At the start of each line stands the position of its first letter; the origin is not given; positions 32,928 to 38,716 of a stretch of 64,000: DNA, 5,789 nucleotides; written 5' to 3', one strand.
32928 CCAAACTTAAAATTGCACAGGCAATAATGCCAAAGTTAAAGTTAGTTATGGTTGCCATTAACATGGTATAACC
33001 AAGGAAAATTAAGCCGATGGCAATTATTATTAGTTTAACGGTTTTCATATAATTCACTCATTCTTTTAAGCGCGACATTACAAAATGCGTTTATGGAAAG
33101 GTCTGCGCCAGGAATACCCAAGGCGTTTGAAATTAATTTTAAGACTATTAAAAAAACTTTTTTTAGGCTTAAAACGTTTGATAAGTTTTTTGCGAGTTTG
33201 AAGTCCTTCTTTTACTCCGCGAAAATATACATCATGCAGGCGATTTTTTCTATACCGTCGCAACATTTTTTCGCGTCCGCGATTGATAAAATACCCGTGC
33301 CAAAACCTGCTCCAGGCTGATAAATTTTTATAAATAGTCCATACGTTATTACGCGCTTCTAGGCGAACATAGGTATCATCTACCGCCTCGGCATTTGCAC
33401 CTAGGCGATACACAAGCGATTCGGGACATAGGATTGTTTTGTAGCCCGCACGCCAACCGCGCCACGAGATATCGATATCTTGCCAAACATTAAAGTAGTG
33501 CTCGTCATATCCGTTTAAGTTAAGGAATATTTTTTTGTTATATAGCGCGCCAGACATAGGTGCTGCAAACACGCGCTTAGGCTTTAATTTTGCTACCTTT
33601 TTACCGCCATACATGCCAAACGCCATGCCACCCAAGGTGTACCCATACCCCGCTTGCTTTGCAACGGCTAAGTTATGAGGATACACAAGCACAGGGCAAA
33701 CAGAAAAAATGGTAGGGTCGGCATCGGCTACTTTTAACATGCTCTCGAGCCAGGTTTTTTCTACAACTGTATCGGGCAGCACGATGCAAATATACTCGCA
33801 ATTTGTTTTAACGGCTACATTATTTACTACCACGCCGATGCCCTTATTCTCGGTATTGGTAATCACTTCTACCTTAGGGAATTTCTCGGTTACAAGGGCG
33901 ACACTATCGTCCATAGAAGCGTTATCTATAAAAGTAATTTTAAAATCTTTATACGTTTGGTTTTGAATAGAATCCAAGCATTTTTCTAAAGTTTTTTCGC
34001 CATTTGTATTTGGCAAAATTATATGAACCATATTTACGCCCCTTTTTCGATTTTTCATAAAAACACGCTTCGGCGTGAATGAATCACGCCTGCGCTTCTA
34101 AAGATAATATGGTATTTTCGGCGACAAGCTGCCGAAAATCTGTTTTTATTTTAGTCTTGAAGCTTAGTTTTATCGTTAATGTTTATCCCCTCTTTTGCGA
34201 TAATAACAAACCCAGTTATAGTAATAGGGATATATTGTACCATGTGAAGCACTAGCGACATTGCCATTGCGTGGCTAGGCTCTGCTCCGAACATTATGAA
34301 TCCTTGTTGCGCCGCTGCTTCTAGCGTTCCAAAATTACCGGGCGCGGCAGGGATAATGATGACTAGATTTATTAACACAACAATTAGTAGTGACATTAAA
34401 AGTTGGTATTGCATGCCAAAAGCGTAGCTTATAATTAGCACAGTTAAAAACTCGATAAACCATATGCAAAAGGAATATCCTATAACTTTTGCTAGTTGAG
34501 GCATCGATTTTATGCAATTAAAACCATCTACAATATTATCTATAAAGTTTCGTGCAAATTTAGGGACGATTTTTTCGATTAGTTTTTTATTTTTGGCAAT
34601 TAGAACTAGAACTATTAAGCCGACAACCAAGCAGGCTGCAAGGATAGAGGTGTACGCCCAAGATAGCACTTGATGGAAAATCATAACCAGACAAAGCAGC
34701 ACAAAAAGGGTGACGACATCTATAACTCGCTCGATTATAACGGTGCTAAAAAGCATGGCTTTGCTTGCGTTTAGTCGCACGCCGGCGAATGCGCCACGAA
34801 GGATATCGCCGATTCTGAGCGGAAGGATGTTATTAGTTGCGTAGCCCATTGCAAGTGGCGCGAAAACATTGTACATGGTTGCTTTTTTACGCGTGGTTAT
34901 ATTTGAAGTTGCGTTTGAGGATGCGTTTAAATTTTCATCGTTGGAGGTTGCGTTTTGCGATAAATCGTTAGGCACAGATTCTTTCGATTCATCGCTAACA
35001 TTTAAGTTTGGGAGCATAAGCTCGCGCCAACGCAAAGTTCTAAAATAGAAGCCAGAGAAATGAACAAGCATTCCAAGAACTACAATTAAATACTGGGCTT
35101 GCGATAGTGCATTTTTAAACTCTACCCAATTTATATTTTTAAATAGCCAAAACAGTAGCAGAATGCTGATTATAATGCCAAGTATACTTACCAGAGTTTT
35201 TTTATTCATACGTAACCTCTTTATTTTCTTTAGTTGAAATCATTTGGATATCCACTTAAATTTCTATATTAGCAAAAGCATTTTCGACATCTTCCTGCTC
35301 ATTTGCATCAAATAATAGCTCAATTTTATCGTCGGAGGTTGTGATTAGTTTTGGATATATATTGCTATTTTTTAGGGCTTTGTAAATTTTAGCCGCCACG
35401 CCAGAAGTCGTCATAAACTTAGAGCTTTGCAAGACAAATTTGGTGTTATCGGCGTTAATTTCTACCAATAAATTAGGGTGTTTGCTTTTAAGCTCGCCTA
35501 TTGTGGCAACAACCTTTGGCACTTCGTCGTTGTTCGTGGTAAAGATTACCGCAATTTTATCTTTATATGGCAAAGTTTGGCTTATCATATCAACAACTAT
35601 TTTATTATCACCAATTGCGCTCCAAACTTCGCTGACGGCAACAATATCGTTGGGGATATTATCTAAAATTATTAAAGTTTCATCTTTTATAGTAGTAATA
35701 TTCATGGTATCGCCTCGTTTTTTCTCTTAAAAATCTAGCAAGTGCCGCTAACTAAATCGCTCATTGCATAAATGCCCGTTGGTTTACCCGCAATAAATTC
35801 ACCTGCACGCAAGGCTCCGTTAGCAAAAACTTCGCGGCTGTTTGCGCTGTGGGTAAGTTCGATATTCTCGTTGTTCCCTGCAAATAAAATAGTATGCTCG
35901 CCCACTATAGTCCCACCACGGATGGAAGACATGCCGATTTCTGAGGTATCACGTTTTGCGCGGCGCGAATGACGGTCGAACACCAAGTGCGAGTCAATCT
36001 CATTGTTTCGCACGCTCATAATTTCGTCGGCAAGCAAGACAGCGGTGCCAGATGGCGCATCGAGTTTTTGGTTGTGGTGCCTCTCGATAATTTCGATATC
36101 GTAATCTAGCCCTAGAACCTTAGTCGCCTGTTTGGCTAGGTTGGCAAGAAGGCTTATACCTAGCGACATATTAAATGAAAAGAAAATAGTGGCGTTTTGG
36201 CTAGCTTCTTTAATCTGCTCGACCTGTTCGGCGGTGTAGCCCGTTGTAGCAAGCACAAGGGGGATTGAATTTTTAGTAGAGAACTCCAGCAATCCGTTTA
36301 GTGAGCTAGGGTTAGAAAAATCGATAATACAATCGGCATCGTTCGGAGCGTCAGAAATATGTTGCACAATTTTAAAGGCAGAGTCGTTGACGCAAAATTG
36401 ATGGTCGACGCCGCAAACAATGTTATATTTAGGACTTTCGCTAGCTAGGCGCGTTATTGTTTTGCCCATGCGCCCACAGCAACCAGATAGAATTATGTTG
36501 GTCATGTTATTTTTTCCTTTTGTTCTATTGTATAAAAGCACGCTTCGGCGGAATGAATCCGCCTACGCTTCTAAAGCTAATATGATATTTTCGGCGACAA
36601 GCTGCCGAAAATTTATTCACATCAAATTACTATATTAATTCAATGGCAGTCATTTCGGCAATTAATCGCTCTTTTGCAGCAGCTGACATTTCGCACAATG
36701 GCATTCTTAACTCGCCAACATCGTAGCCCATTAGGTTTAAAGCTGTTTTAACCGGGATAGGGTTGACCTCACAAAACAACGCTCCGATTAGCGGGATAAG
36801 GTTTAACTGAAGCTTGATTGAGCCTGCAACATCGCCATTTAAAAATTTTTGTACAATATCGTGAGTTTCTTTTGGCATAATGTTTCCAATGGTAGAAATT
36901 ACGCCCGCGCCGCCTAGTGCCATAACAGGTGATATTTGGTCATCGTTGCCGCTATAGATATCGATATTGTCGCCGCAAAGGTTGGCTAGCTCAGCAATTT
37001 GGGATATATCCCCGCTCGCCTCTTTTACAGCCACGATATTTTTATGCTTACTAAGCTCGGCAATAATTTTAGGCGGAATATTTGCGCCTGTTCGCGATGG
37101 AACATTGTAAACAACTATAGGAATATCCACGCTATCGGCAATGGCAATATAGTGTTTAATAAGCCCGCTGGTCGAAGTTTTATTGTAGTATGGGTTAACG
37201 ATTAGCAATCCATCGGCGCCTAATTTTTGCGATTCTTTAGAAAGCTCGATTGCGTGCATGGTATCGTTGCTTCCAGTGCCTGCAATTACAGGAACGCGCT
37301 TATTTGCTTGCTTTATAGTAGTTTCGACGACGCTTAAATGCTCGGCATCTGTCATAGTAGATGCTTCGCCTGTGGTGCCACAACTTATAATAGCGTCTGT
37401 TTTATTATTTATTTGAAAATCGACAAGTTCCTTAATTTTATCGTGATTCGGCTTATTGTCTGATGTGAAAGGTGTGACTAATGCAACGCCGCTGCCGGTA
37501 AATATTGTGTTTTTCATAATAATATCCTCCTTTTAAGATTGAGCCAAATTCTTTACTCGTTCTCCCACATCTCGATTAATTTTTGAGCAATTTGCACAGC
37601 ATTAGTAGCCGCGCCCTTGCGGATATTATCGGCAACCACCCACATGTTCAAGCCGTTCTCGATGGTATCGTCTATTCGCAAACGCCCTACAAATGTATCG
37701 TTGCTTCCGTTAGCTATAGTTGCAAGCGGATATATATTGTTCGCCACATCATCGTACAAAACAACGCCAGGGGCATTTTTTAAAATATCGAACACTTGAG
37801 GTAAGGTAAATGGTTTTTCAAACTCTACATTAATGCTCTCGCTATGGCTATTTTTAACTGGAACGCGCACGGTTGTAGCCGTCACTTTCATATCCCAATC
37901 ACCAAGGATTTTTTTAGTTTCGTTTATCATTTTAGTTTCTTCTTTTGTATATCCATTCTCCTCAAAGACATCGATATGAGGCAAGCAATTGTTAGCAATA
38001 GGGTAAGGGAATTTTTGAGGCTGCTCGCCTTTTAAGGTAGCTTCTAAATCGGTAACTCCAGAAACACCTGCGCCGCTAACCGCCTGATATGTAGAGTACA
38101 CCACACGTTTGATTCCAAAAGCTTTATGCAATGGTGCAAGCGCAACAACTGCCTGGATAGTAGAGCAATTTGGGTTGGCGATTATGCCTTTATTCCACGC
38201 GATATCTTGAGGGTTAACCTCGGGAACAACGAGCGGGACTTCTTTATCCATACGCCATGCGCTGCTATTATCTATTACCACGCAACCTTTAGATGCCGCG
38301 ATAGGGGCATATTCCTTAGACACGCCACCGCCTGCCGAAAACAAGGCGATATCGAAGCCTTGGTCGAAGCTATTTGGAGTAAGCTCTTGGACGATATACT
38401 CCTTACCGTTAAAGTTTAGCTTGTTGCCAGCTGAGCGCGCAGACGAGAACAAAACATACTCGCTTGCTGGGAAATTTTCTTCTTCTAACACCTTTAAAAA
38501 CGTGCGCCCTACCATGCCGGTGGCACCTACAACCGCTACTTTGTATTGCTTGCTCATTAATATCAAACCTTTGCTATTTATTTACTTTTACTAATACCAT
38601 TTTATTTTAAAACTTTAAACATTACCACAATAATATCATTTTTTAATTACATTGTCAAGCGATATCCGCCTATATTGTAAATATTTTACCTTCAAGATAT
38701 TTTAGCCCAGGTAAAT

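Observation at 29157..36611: Family of ~75-bp two-hairpin intergenic elements with covarying stems and invariant loops, all in one orientation within housekeeping operons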

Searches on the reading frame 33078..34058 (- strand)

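Call 8: search_protein_families(library=ncbifam, proteins=[window:33078-34058:-], max_evalue=0.00001)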
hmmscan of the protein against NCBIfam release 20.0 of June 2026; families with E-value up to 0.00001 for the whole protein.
window:33078-34058:- (326 aa): 11 families
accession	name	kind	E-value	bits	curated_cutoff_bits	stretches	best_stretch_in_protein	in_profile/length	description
TIGR03965.1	mycofact_glyco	equivalog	3.1e-13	49.4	280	1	8-216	73-278/467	mycofactocin biosynthesis glycosyltransferase MftF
NF007482.0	PRK10073.1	equivalog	1.5e-12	47.2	423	1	8-115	5-114/334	glycosyltransferase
TIGR03937.1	PgaC_IcaA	equivalog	2.2e-12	46.7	422.3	1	4-219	40-251/407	poly-beta-1,6-N-acetyl-D-glucosamine synthase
TIGR03111.1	glyc2_xrt_Gpos1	hypoth_equivalog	4.8e-12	45.4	363.95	1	9-217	49-265/439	TIGR03111 family XrtG-associated glycosyltransferase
NF047683.1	TeichurnBiosyTuaG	equivalog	1.2e-10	41.5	400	1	9-116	6-116/252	teichuronic acid biosynthesis protein TuaG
NF053739.1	GlytfEpsEBac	equivalog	4.3e-09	35.8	450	1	11-112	3-108/265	glycosyltransferase EpsE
TIGR04283.1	glyco_like_mftF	equivalog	2.9e-08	33.6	182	1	13-113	3-99/221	TIGR04283 family arsenosugar biosynthesis glycosyltransferase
NF041394.1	GtaseAglG_Halo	equivalog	3.9e-07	29.6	440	1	23-117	17-113/304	glucosyl-dolichyl phosphate glucuronosyltransferase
NF041875.1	EPS_EpsD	equivalog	5.8e-07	29.2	370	1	11-218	1-206/325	exopolysaccharide biosynthesis glycosyltransferase EpsD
NF050050.1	ProtGlycPglI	equivalog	6.2e-06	25.8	500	1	11-110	4-107/306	GalNAc(5)-diNAcBac-PP-undecaprenol beta-1,3-glucosyltransferase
TIGR04195.1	S_glycosyl_SunS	equivalog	9e-06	24.8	350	0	18-97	66-142/421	SunS family peptide S-glycosyltransferase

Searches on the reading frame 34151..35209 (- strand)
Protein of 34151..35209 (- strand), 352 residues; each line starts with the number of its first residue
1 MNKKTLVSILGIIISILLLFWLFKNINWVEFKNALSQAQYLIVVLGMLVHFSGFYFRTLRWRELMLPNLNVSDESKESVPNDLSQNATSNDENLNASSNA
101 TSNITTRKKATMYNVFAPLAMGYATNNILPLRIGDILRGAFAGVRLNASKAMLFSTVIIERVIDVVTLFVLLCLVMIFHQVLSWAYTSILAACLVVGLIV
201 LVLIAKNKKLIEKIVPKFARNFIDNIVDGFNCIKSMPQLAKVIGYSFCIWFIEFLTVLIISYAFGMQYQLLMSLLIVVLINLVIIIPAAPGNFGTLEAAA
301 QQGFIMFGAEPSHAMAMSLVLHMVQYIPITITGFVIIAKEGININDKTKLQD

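Call 8: search_protein_families(library=ncbifam, proteins=[window:34151-35209:-], max_evalue=0.00001)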
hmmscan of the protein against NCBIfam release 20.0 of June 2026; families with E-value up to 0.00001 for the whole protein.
window:34151-35209:- (352 aa): 1 family
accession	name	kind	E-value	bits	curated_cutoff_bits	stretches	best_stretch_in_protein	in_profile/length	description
TIGR00374.1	TIGR00374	subfamily_domain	6.2e-28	98.1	43.2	1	108-348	59-321/323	flippase-like domain-containing protein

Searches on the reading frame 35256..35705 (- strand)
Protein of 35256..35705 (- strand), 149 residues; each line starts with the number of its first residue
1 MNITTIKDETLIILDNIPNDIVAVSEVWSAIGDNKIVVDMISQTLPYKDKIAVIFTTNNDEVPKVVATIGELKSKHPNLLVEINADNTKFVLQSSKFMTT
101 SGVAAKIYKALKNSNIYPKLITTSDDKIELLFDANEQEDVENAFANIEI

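Call 8: search_protein_families(library=ncbifam, proteins=[window:35256-35705:-], max_evalue=0.00001)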
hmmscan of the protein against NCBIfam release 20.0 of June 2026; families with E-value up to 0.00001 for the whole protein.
window:35256-35705:- (149 aa): 12 families
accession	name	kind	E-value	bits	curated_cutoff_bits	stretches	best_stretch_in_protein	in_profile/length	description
NF005154.0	PRK06635.1-2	equivalog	1e-13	51.4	376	1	2-142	255-396/407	aspartate kinase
NF005161.0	PRK06635.2-5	equivalog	1.2e-13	50.7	586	1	10-142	263-394/402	aspartate kinase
NF005155.0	PRK06635.1-4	equivalog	2e-13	50.1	346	1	3-139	256-392/407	aspartate kinase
NF005656.0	PRK07431.1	equivalog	4.6e-13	48.6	657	1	3-140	264-401/587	aspartate kinase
NF005156.0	PRK06635.1-5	equivalog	5.1e-13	48.5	594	1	10-136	262-388/411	aspartate kinase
NF005153.0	PRK06635.1-1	equivalog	1.5e-10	40.7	585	1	7-140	262-397/421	aspartate kinase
TIGR00656.1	asp_kin_monofn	equivalog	8.7e-10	38.1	402.25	1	3-142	260-398/407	aspartate kinase, monofunctional class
TIGR00657.1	asp_kinases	subfamily_domain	1.4e-08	34.3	208.7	1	5-140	299-432/442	aspartate kinase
NF005157.0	PRK06635.2-1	equivalog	2.5e-08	33.2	832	1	24-146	276-398/401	aspartate kinase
NF006540.0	PRK09034.1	equivalog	1.3e-06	27.4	434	0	49-143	347-440/454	aspartate kinase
NF006068.0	PRK08210.1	equivalog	6.4e-06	25.6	474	1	3-137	265-389/405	aspartate kinase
NF004938.0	PRK06291.1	equivalog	9.6e-06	24.5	528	0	19-143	333-453/468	aspartate kinase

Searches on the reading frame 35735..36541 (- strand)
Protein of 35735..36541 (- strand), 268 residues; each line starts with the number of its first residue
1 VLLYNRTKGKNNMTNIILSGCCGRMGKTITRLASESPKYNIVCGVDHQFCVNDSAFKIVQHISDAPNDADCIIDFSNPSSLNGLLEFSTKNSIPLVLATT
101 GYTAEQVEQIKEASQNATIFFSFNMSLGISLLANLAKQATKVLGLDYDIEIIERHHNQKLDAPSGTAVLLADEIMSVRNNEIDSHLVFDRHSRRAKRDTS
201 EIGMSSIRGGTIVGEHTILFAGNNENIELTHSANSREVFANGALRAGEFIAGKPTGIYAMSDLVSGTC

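Call 8: search_protein_families(library=ncbifam, proteins=[window:35735-36541:-], max_evalue=0.00001)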
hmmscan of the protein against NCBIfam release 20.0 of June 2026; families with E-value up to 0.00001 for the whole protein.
window:35735-36541:- (268 aa): 2 families
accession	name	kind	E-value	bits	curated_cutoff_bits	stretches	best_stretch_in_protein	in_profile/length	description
TIGR00036.1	dapB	equivalog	2.1e-64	217.7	122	1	15-264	3-269/270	4-hydroxy-tetrahydrodipicolinate reductase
TIGR02130.1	dapB_plant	equivalog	4.4e-11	42.3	294.55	1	71-253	72-253/275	dihydrodipicolinate reductase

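Call 53: find_homologous_proteins(query=window:35735-36505:-, max_evalue=1e-30)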
Query window:35735-36505:- (256 aa): 7934 proteins with E <= 1e-30 among 8000 candidates; the best 120 are listed.
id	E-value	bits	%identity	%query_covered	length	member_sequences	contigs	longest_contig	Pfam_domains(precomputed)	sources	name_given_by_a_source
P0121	3.1e-155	533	100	95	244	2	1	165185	PF01113.27,PF05173.20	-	-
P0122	5.5e-84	300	56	98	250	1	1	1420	PF01113.27,PF05173.20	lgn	-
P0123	2.2e-83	298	56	98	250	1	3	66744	PF01113.27,PF05173.20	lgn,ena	-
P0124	6.4e-83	296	57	99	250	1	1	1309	PF01113.27,PF05173.20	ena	-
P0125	1.3e-82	295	58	98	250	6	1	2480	PF01113.27,PF05173.20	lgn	-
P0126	3.9e-82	294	55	98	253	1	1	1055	PF01113.27,PF05173.20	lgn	-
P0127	9.4e-82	292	57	99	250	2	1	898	PF01113.27,PF05173.20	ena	-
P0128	1.9e-81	291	56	98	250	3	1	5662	PF01113.27,PF05173.20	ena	-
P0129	2.7e-81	291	56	98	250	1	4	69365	PF01113.27,PF05173.20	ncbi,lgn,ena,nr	ncbi:MAG: 4-hydroxy-tetrahydrodipicolinate reductase [Clostridia bacterium]|nr:4-hydroxy-tetrahydrod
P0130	2.7e-81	291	56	98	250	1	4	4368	PF01113.27,PF05173.20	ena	-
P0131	5.5e-81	290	55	98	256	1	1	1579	PF01113.27,PF05173.20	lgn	-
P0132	1.1e-80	289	57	99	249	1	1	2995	PF01113.27,PF05173.20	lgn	-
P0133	1.6e-80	288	57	98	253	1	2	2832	PF01113.27,PF05173.20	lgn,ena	-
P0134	1.8e-80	288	54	98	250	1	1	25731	PF01113.27,PF05173.20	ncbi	-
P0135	2.2e-80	288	55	98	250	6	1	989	PF01113.27,PF05173.20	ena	-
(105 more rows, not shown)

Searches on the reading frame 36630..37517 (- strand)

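Call 8: search_protein_families(library=ncbifam, proteins=[window:36630-37517:-], max_evalue=0.00001)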
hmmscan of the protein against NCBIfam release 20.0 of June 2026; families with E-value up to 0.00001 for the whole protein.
window:36630-37517:- (295 aa): 7 families
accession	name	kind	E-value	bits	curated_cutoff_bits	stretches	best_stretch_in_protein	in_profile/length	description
TIGR00674.1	dapA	equivalog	6.3e-98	327.1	206.15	1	10-285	3-279/286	4-hydroxy-tetrahydrodipicolinate synthase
TIGR02313.1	HpaI-NOT-DapA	exception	6e-69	232.1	396.7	1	6-286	1-283/294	2,4-dihydroxyhept-2-ene-1,7-dioic acid aldolase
NF003164.0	PRK04147.1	equivalog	2.6e-46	158.3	281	1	11-285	9-283/294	N-acetylneuraminate lyase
TIGR00683.1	nanA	equivalog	3.6e-39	134.8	382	1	11-287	6-283/293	N-acetylneuraminate lyase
NF002958.0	PRK03620.1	subfamily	7.5e-39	133.4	278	1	14-286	19-293/307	5-dehydro-4-deoxyglucarate dehydratase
TIGR03249.1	KdgD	equivalog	1e-34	120.1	373.95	1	12-285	15-291/299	5-dehydro-4-deoxyglucarate dehydratase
NF040954.1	Arch_KDGaldase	equivalog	3.4e-32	111.9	390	1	12-292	6-281/288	bifunctional 2-dehydro-3-deoxy-phosphogluconate/2-dehydro-3-deoxy-6-phosphogalactonate aldolase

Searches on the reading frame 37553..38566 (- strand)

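Call 31: search_protein_families(library=pfam, proteins=[window:37553-38566:-], max_evalue=0.00001)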
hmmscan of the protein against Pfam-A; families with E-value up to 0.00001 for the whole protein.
window:37553-38566:- (337 aa): 3 families
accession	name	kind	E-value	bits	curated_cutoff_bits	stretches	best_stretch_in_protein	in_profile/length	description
PF02774.23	Semialdhyde_dhC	-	1.4e-48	165.9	26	1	143-317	1-184/184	Semialdehyde dehydrogenase, dimerisation domain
PF01118.30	Semialdhyde_dh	-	1.2e-37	129.4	26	1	9-123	1-119/121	Semialdehyde dehydrogenase, NAD binding domain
PF02800.25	Gp_dh_C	-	5.8e-06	26.4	24.4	0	210-266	54-110/158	Glyceraldehyde 3-phosphate dehydrogenase, C-terminal domain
